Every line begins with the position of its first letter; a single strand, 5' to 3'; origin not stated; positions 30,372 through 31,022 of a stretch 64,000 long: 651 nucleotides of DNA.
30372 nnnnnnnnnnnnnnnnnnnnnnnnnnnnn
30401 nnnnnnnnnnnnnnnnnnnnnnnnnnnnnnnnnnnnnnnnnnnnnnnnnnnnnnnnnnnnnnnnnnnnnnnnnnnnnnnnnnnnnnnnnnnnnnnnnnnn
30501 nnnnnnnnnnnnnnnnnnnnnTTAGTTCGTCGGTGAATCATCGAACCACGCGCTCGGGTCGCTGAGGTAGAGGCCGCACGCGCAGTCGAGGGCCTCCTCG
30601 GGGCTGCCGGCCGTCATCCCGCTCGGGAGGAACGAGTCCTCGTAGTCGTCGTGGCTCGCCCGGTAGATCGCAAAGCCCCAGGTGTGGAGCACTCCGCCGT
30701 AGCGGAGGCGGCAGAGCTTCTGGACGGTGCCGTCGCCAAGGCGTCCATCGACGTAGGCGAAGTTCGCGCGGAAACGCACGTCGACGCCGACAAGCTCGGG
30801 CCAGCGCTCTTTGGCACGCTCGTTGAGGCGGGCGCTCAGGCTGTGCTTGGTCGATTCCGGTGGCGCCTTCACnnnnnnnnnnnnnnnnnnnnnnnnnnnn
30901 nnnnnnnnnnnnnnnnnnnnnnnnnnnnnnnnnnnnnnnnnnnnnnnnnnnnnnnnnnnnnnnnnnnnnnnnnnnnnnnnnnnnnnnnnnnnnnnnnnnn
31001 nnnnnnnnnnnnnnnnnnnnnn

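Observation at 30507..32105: IS630-family element on the upp stop codon, carrying an extra conserved-looking ORF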

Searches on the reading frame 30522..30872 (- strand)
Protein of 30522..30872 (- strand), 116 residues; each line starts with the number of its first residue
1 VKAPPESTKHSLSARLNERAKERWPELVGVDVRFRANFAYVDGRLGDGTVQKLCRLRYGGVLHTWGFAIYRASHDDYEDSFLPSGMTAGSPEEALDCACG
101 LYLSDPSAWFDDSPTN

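Call 8: find_related_loci(query=window:30522-30872:-, collection=genome_contigs, flank=4000)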
Query window:30522-30872:- (116 aa) in genome_contigs; peptide patterns used: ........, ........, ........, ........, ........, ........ (x = any residue, [..] = any of these).
217 stretches matched a pattern; 43 encode a relative of the query (tblastn E <= 1e-3); 43 distinct loci.
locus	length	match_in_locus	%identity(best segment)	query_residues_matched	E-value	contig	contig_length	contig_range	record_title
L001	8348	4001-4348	76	1-116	2e-59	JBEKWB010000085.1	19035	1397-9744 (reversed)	MAG: Acidimicrobiales bacterium isolate SPRUCE 618 SPRUCE_618_85, whole genome shotgun sequence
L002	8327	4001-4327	77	1-109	3e-58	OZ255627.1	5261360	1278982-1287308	MAG: Acidimicrobiales bacterium isolate 1c330307-5c64-4483-89eb-5f845866fe0d genome assembly, chromosome: 1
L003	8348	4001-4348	75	1-116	2e-58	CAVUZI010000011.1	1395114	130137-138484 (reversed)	MAG: uncultured Acidimicrobiaceae bacterium isolate MFD05512.bin.2.105 genome assembly, contig: contig_3878, whole genom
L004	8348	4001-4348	74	1-116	4e-58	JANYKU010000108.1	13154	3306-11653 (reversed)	MAG: Ilumatobacteraceae bacterium isolate GL140_5_metabinner_44 GL140_5_k141_3847469, whole genome shotgun sequence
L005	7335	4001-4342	68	1-114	1e-51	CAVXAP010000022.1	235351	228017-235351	MAG: uncultured Actinomycetota bacterium isolate MFD05176.bin.1.47 genome assembly, contig: contig_62914, whole genome s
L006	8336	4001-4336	71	1-116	7e-52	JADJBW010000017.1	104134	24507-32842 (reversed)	MAG: Actinomycetota bacterium isolate Aved_18-Q3-R54-62_BAT3C.633 tig00031525-10-1037730, whole genome shotgun sequence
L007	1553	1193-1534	66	2-116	1e-52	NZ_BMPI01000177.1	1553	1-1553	Dactylosporangium sucinum strain JCM 19831 sequence177, whole genome shotgun sequence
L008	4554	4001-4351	67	1-116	3e-51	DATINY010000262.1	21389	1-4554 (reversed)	MAG TPA_asm: Streptosporangiaceae bacterium isolate SMAG_U15809 k141_301682, whole genome shotgun sequence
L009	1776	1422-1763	67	1-114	3e-52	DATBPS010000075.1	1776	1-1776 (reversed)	MAG TPA_asm: Terriglobales bacterium isolate SMAG_U4083 k141_264631, whole genome shotgun sequence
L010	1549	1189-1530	67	2-116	3e-52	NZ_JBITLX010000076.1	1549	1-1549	Actinoplanes sp. NPDC049599 NPDC049599_147_D4.ctg-0076, whole genome shotgun sequence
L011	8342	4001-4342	69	1-114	4e-51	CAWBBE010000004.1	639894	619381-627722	MAG: uncultured Actinomycetes bacterium isolate MFD06714.bin.2.29 genome assembly, contig: contig_28433, whole genome sh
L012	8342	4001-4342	67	1-114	6e-51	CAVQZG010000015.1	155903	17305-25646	MAG: uncultured Actinomycetes bacterium isolate MFD00031.bin.1.92 genome assembly, contig: contig_49613, whole genome sh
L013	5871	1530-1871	67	2-116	4e-51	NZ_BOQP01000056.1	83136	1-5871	Winogradskya consettensis strain NBRC 14913 sequence056, whole genome shotgun sequence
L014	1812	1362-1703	67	1-114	8e-52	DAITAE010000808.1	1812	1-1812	MAG TPA_asm: Streptosporangiaceae bacterium isolate CTOTU27891 NODE_27533_length_1812_cov_5.617530, whole genome shotgun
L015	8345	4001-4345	68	2-116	2e-50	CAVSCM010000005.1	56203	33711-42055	MAG: uncultured Actinomycetes bacterium isolate MFD05841.bin.2.69 genome assembly, contig: contig_113324, whole genome s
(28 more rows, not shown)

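Call 13: search_protein_representatives(protein=window:30522-30872:-)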
Query: 116 residues. Proteins with E-value up to 0.001 (for the whole library): 1439; up to 1e-10: 716; up to 1e-30: 63. The best 150 are listed.
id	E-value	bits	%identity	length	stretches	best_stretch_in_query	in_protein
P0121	1.2e-49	183.4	71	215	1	1-112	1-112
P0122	1.1e-46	173.9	70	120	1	2-112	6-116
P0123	8.9e-46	170.9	64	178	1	1-112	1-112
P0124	1.4e-45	170.2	64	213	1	1-112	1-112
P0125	1.9e-45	169.8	65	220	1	3-112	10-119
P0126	2.1e-45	169.6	65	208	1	3-112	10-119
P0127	4.3e-45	168.6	68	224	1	1-111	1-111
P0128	5.4e-45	168.3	68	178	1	1-116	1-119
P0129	5.7e-44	165.0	65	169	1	1-110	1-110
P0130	6.1e-43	161.7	67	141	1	5-109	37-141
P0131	2.1e-42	160.0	88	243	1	36-116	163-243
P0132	2.5e-42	159.7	66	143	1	2-110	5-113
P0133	1.4e-41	157.3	66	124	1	5-110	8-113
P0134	8.2e-41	154.8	66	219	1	4-114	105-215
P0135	3.7e-39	149.5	64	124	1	3-110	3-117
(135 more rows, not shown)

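Call 16: search_solved_structures(query=A1, max_evalue=10)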
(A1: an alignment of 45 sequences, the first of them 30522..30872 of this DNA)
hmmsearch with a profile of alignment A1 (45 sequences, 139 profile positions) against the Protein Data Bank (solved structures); distinct sequences matched with E-value up to 10: 2.
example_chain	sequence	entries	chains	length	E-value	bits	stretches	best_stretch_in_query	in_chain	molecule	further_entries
8j07_j3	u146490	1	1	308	0.17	14.6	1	80-125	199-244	Cilia- and flagella-associated protein 73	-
6vxw_A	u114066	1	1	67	0.25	14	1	40-87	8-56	Beta-toxin Cl13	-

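Call 21: search_dna_similar(query=window:30522-30872:-, collection=plasmids, mode=protein, max_rows=25)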
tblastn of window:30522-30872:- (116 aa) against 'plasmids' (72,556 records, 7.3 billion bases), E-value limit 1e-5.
Records with a match: 34; places in all: 42; records where one place covers at least 80% of the query: 29.
Best place of each record, by identity: 60-80% 16; <60% 18.
By first word of the organism name: Streptomyces 16; Rhodococcus 11; Candidatus 1; Dietzia 1; Kitasatospora 1; Nonomuraea 1; Halococcus 1; Halobellus 1; Nostoc 1.
By predicted mobility (MOB-suite, as given by PLSDB): non-mobilizable 18; mobilizable 14; conjugative 2.
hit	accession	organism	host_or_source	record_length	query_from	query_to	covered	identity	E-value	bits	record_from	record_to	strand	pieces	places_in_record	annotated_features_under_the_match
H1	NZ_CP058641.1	Rhodococcus sp. ZPP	cell culture,soil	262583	1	116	100%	63.8%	2e-41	151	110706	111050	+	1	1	hypothetical protein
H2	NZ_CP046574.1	Rhodococcus sp. WAY2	cell culture,bacterial consortium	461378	1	116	100%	63.8%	2e-41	151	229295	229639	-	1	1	hypothetical protein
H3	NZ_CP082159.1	Rhodococcus opacus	bacterial isolate,soil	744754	1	116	100%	62.1%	4e-39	144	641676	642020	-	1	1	hypothetical protein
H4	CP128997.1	Rhodococcus opacus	sludge,sludge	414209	1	109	94%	66.1%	2e-42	154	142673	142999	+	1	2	hypothetical protein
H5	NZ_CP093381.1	Rhodococcus opacus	cell culture,forest soil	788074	1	109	94%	66.1%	2e-42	154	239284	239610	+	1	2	hypothetical protein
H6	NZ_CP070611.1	Rhodococcus koreensis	cell culture,rhizosphere of apple ...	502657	1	109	94%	65.1%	6e-41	150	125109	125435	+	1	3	hypothetical protein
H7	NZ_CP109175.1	Streptomyces sp. NBC_01718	-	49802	2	105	90%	67.6%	6e-35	132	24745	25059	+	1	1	hypothetical protein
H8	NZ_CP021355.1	Rhodococcus oxybenzonivorans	river sediment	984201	1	105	91%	66.7%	3e-39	145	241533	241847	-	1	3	hypothetical protein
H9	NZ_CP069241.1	Rhodococcus sp. USK13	cell culture,Sand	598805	1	116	100%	59.5%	7e-38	141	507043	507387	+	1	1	hypothetical protein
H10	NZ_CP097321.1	Candidatus Mycobacterium methanotrophicum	mixed culture,Cave biofilm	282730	1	109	94%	62.7%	3e-37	139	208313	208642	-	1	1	hypothetical protein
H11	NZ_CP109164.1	Streptomyces sp. NBC_01727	-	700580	2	107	91%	63.6%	1e-37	140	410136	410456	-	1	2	hypothetical protein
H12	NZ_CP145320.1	Rhodococcus ruber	-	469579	2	109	93%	62.0%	5e-36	135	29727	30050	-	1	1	hypothetical protein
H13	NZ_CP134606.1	Streptomyces sp. ITFR-21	Ips typographus,whole organism,Ips ...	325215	2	103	88%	65.7%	2e-36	137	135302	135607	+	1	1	hypothetical protein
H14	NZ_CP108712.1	Streptomyces sp. NBC_01001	-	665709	1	106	91%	62.3%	1e-37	140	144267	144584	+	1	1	hypothetical protein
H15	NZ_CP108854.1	Streptomyces sp. NBC_00841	-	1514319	1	106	91%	62.3%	3e-36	136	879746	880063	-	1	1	record has no annotation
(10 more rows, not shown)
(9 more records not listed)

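Call 22: predict_structure(alignment_id=A1)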
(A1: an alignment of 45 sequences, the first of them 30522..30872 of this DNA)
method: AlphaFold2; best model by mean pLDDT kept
length: 116 residues; sequences in the alignment: 45
mean_pLDDT: 78.8   pTM: 0.69
mean pLDDT of the five models: 78.8, 77.3, 76.8, 76.7, 70.2
residues with pLDDT >= 90: 8; 70-90: 91; 50-70: 5; < 50: 12
segments of 3 or more residues with pLDDT < 50: 105-116
pLDDT, mean of each block of 10 residues (from residue 1): 77 88 85 89 86 85 80 82 78 84 56 38
secondary structure, 60 per line:
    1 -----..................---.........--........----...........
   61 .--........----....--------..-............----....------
elements in order: H6-23 E27-35 E38-45 E50-61 E64-71 E76-79 H91-102 H107-110

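Call 24: get_annotated_region(hit=H1, flank=3000)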
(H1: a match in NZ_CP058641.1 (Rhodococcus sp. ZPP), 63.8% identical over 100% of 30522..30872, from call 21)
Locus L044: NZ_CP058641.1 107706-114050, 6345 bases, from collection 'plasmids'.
description: Rhodococcus sp. ZPP plasmid pRZP3, complete sequence
organism: Rhodococcus sp. ZPP (NCBI taxid 2749906)
taxonomy: Bacteria; Actinomycetota; Actinomycetes; Mycobacteriales; Nocardiaceae; Rhodococcus; Rhodococcus sp. ZPP
host: -; source: cell culture,soil; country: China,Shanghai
typing (MOB-suite, as given by PLSDB): mobilizable; replicon rep_cluster_313; relaxase MOBP,MOBP
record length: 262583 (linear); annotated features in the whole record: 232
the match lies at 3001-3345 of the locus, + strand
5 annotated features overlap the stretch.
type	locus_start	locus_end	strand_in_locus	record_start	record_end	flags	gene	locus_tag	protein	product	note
CDS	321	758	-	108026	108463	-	-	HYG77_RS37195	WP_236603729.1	RES domain-containing protein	-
CDS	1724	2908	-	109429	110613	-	-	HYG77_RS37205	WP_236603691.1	IS630 family transposase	-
CDS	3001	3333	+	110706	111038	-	-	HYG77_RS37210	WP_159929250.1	hypothetical protein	-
CDS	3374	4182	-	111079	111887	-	-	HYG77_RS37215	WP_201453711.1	IS5 family transposase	-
CDS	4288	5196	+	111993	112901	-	-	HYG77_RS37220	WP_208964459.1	IS5 family transposase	-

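Call 27: fold_search(model_id=the predicted structure, library=pdb)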
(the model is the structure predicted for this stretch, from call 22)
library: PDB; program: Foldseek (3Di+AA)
matches with E <= 10: 824; with E <= 0.001: 0
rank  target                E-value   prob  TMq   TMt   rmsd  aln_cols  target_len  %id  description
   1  4xrw                  3.5e-02  0.57  0.33  0.16  11.6       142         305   15  Crystal structure of the di-domain ARO/CYC BexL from the BE-7585A biosynthetic pathway (released 2015-12-02)
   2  7ui9_a                1.0e-01  0.44  0.30  0.12  11.3        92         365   12  Core Mediator-PICearly (Copy A) (released 2023-02-15)
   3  4xrt_A                3.3e-01  0.30  0.28  0.13   5.3        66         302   15  Crystal structure of the di-domain ARO/CYC StfQ from the steffimycin biosynthetic pathway (released 2015-12-02)
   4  7cd0_B                3.5e-01  0.44  0.42  0.18   9.6       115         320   16  Crystal structure of the 2-iodoporphobilinogen-bound ES2 intermediate form of human hydroxymethylbilane synthase (released 2021-03-17)
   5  3eq1_A                3.5e-01  0.33  0.36  0.17   8.0       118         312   16  The Crystal Structure of Human Porphobilinogen Deaminase at 2.8A resolution (released 2009-03-03)
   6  3p0l_B                4.2e-01  0.16  0.29  0.19  10.6        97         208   12  Human steroidogenic acute regulatory protein (released 2010-11-24)
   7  7bvj_D                4.2e-01  0.06  0.21  0.12  13.3       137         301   14  UDP-N-acetylglucosamine 3-dehydrogenase GnnA from Acidithiobacillus ferrooxidans (P21) (released 2020-12-02)
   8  7bvj_A                4.2e-01  0.06  0.21  0.11  14.2       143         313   12  UDP-N-acetylglucosamine 3-dehydrogenase GnnA from Acidithiobacillus ferrooxidans (P21) (released 2020-12-02)
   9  7oxx_C                4.5e-01  0.14  0.25  0.22  17.1        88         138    8  CrabP2 mutant R30AK31A (released 2022-07-13)
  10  7bvj_B                4.5e-01  0.08  0.20  0.09  15.4       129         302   12  UDP-N-acetylglucosamine 3-dehydrogenase GnnA from Acidithiobacillus ferrooxidans (P21) (released 2020-12-02)
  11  3s3z                  4.8e-01  0.06  0.15  0.16  16.1        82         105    5  Crystal Structure an Tandem Cyanovirin-N Dimer, CVN2L10 (released 2011-08-03)
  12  3f08_B                5.4e-01  0.12  0.30  0.26  10.7       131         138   13  Crystal structure of the putative uncharacterized protein Q6HG14 from Bacilllus thuringiensis. Northeast Structural Ge (released 2008-11-18)
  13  6khi_V                6.1e-01  0.30  0.41  0.43   6.3       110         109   16  Supercomplex for cylic electron transport in cyanobacteria (released 2020-02-12)
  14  9e4w_G                6.1e-01  0.18  0.30  0.35  11.4       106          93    8  Structure of Bacillus phage SPO1 anti-CBASS 4 (Acb4) in complex with 3'3'-cGAMP (released 2025-01-29)
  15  3u12_A                6.1e-01  0.09  0.23  0.25  12.4        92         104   10  The pleckstrin homology (PH) domain of USP37 (released 2011-11-09)
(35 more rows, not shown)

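Call 31: fold_search(model_id=the predicted structure, library=viral)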
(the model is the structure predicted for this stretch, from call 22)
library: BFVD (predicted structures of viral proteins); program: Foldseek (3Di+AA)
matches with E <= 10: 1350; with E <= 0.001: 0
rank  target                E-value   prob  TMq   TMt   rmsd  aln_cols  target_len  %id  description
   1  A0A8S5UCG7            4.4e-02  0.96  0.38  0.13   8.8       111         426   13  Uncharacterized protein [Siphoviridae sp. ctgN495]
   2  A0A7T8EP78            5.0e-02  0.97  0.40  0.58   3.0        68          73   10  (no name in the UniProt tables at hand)
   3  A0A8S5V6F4            5.0e-02  0.66  0.34  0.38   5.9       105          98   15  Uncharacterized protein [Myoviridae sp. ctRci5]
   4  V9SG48                5.7e-02  0.99  0.55  0.41   5.5       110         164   11  DUF5858 domain-containing protein [Tunisvirus fontaine2]
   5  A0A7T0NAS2            7.2e-02  0.97  0.32  0.44   3.0        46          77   22  Uncharacterized protein [Arthrobacter phage Jinkies]
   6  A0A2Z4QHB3            7.7e-02  0.95  0.31  0.45   2.9        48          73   23  (no name in the UniProt tables at hand)
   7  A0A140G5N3            9.8e-02  0.96  0.34  0.45   2.3        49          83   16  (no name in the UniProt tables at hand)
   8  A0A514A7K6            9.8e-02  0.54  0.29  0.26   5.4        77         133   17  (no name in the UniProt tables at hand)
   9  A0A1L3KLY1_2          9.8e-02  0.20  0.24  0.05  14.2       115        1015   12  (no name in the UniProt tables at hand)
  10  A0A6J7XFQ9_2          1.2e-01  0.72  0.29  0.03  12.8        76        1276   14  RadC-like JAB domain containing protein [uncultured Caudovirales phage]
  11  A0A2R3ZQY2            1.2e-01  0.80  0.44  0.37   5.4       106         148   12  (no name in the UniProt tables at hand)
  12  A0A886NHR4            1.3e-01  0.77  0.38  0.28   3.1        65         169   15  (no name in the UniProt tables at hand)
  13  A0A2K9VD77            1.3e-01  0.69  0.42  0.44   6.9       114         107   13  Uncharacterized protein [Lactobacillus phage Semele]
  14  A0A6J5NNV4            1.3e-01  0.66  0.27  0.38   5.6        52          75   23  Uncharacterized protein [uncultured Caudovirales phage]
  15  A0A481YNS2            1.3e-01  0.38  0.31  0.16   7.6        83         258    8  Uncharacterized protein [Pithovirus LCDPAC02]
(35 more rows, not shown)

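Call 32: search_protein_families(library=pfam, alignment_id=A1, max_evalue=1)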
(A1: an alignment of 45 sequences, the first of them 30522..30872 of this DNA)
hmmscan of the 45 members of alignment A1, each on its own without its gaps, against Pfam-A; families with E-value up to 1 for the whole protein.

A. member 1, window:30522-30872:- (116 aa): 0 families

B. families by the number of members that match (of 45 scanned): 3 families
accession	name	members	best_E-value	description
PF10756.15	bPH_6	3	0.0009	Bacterial PH domain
PF04942.19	CC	1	0.065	CC domain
PF03527.20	RHS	1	0.075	RHS protein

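Call 33: search_dna_similar(query=window:30522-30872:-, collection=plasmids, mode=protein, max_rows=40, max_evalue=0.001)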
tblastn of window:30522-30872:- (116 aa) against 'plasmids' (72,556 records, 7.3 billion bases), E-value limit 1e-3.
Records with a match: 39; places in all: 48; records where one place covers at least 80% of the query: 32.
Best place of each record, by identity: 60-80% 17; <60% 22.
By first word of the organism name: Streptomyces 17; Rhodococcus 12; Nostoc 2; Acaryochloris 2; Candidatus 1; Dietzia 1; Kitasatospora 1; Nonomuraea 1; Halococcus 1; Halobellus 1.
By predicted mobility (MOB-suite, as given by PLSDB): non-mobilizable 19; mobilizable 16; conjugative 4.
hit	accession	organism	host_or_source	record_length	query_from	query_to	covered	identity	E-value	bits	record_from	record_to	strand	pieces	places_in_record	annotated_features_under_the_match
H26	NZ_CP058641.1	Rhodococcus sp. ZPP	cell culture,soil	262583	1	116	100%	63.8%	2e-41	151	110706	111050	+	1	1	hypothetical protein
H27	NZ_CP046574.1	Rhodococcus sp. WAY2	cell culture,bacterial consortium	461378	1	116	100%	63.8%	2e-41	151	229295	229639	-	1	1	hypothetical protein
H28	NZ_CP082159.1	Rhodococcus opacus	bacterial isolate,soil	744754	1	116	100%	62.1%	4e-39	144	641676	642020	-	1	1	hypothetical protein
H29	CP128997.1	Rhodococcus opacus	sludge,sludge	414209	1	109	94%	66.1%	2e-42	154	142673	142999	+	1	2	hypothetical protein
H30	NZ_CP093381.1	Rhodococcus opacus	cell culture,forest soil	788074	1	109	94%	66.1%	2e-42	154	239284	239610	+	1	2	hypothetical protein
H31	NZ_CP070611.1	Rhodococcus koreensis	cell culture,rhizosphere of apple ...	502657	1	109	94%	65.1%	6e-41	150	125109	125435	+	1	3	hypothetical protein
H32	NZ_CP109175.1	Streptomyces sp. NBC_01718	-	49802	2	105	90%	67.6%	6e-35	132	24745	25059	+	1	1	hypothetical protein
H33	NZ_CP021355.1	Rhodococcus oxybenzonivorans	river sediment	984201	1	105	91%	66.7%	3e-39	145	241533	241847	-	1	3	hypothetical protein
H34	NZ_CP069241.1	Rhodococcus sp. USK13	cell culture,Sand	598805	1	116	100%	59.5%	7e-38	141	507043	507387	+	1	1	hypothetical protein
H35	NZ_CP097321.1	Candidatus Mycobacterium methanotrophicum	mixed culture,Cave biofilm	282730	1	109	94%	62.7%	3e-37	139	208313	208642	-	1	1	hypothetical protein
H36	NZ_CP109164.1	Streptomyces sp. NBC_01727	-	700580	2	107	91%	63.6%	1e-37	140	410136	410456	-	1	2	hypothetical protein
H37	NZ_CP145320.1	Rhodococcus ruber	-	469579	2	109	93%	62.0%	5e-36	135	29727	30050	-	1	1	hypothetical protein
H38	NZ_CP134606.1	Streptomyces sp. ITFR-21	Ips typographus,whole organism,Ips ...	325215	2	103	88%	65.7%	2e-36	137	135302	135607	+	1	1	hypothetical protein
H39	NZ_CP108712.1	Streptomyces sp. NBC_01001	-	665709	1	106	91%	62.3%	1e-37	140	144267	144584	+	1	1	hypothetical protein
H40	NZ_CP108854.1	Streptomyces sp. NBC_00841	-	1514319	1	106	91%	62.3%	3e-36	136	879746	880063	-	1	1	record has no annotation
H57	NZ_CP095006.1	Halococcus dombrowskii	Direct from delivered sample,Rock salt ...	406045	1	103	89%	35.8%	3e-12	69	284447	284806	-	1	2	hypothetical protein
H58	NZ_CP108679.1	Streptomyces sp. NBC_01216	-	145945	1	105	91%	33.6%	8e-8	56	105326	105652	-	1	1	hypothetical protein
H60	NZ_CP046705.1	Nostoc sp. ATCC 53789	-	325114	5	103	85%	29.3%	7e-6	50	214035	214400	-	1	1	hypothetical protein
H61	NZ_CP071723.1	Acaryochloris sp. 'Moss Beach'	culture,intertidal zone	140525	5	103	85%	29.0%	2e-5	49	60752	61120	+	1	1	hypothetical protein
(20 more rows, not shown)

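Call 34: get_annotated_region(hit=H57, flank=3000)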
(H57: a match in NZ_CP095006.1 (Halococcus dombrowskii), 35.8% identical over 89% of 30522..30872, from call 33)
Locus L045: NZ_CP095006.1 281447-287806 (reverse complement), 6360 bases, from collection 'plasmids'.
description: Halococcus dombrowskii strain H4 plasmid unnamed1, complete sequence
organism: Halococcus dombrowskii (NCBI taxid 179637)
taxonomy: Archaea; Euryarchaeota; Halobacteria; Halobacteriales; Halococcaceae; Halococcus; Halococcus dombrowskii
host: -; source: Direct from delivered sample,Rock salt from Permian period; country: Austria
typing (MOB-suite, as given by PLSDB): non-mobilizable
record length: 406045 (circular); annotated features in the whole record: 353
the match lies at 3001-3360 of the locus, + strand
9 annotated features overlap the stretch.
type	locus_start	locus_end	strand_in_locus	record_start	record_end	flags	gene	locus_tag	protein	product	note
CDS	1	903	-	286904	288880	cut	-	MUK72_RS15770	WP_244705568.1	archaea-specific SMC-related protein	GO:0051276 - chromosome organization [Evidence IEA]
CDS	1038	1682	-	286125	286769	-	rdfA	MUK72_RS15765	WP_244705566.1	rod-determining factor RdfA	-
CDS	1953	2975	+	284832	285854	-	-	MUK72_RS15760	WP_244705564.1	IS630 family transposase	-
CDS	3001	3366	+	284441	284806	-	-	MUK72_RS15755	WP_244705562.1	hypothetical protein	-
CDS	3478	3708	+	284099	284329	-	-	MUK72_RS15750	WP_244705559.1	helix-turn-helix domain-containing protein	-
CDS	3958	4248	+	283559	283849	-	-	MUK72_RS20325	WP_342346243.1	helix-turn-helix domain-containing protein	-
CDS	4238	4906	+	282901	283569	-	-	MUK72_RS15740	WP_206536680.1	IS630 family transposase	-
CDS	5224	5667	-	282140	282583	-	-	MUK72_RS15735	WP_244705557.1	hypothetical protein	-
CDS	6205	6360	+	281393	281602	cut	-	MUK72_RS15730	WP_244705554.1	KTSC domain-containing protein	-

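Call 35: get_annotated_region(hit=H60, flank=3000)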
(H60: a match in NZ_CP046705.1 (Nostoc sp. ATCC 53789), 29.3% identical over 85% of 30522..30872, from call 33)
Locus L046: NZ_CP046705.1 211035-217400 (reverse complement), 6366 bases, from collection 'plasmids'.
description: Nostoc sp. ATCC 53789 plasmid pNsp_b, complete sequence
organism: Nostoc sp. ATCC 53789 (NCBI taxid 76335)
taxonomy: Bacteria; Cyanobacteriota; Cyanophyceae; Nostocales; Nostocaceae; Nostoc; Nostoc sp. ATCC 53789
host: -; source: -; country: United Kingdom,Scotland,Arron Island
typing (MOB-suite, as given by PLSDB): conjugative; relaxase MOBF; mating-pair formation MPF_T
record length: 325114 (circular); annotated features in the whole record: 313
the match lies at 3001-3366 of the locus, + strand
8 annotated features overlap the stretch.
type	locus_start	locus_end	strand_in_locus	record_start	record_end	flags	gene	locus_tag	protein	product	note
CDS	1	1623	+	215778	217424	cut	-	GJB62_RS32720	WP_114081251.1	DDE-type integrase/transposase/recombinase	-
CDS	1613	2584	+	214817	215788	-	-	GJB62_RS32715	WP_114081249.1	AAA family ATPase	-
CDS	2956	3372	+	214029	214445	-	-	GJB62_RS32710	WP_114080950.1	hypothetical protein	-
CDS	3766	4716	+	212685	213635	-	-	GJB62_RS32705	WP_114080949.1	RpoD/SigA family RNA polymerase sigma factor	-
CDS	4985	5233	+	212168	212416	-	-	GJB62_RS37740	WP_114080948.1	hypothetical protein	-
CDS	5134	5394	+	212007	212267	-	-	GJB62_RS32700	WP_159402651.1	hypothetical protein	-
CDS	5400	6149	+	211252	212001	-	arr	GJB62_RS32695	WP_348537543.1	NAD(+)--rifampin ADP-ribosyltransferase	-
CDS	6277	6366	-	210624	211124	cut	-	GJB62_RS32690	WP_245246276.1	hypothetical protein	-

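Call 36: get_annotated_region(hit=H61, flank=3000)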
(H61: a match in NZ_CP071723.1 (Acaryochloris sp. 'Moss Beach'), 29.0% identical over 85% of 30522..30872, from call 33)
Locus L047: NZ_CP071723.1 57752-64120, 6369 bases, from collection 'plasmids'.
description: Acaryochloris sp. 'Moss Beach' plasmid pMB06, complete sequence
organism: Acaryochloris sp. 'Moss Beach' (NCBI taxid 2740837)
taxonomy: Bacteria; Cyanobacteriota; Cyanophyceae; Acaryochloridales; Acaryochloridaceae; Acaryochloris; Acaryochloris sp. 'Moss Beach'
host: -; source: culture,intertidal zone; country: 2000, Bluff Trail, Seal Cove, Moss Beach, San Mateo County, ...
typing (MOB-suite, as given by PLSDB): conjugative; relaxase MOBF; mating-pair formation MPF_T
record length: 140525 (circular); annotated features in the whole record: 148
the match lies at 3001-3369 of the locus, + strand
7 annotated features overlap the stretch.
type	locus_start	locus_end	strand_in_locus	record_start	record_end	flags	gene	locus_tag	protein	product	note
CDS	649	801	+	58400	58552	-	-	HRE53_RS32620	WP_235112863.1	hypothetical protein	-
CDS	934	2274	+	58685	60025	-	-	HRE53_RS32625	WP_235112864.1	DUF3370 domain-containing protein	-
CDS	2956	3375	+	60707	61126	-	-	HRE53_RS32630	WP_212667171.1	hypothetical protein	-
CDS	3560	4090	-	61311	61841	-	-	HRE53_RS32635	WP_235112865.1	hypothetical protein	-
CDS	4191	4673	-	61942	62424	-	-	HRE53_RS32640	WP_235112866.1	hypothetical protein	-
CDS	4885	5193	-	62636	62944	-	-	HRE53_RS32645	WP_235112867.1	cell division protein SepF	-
CDS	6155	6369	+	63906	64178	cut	-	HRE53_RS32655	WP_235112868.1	RNA-binding protein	-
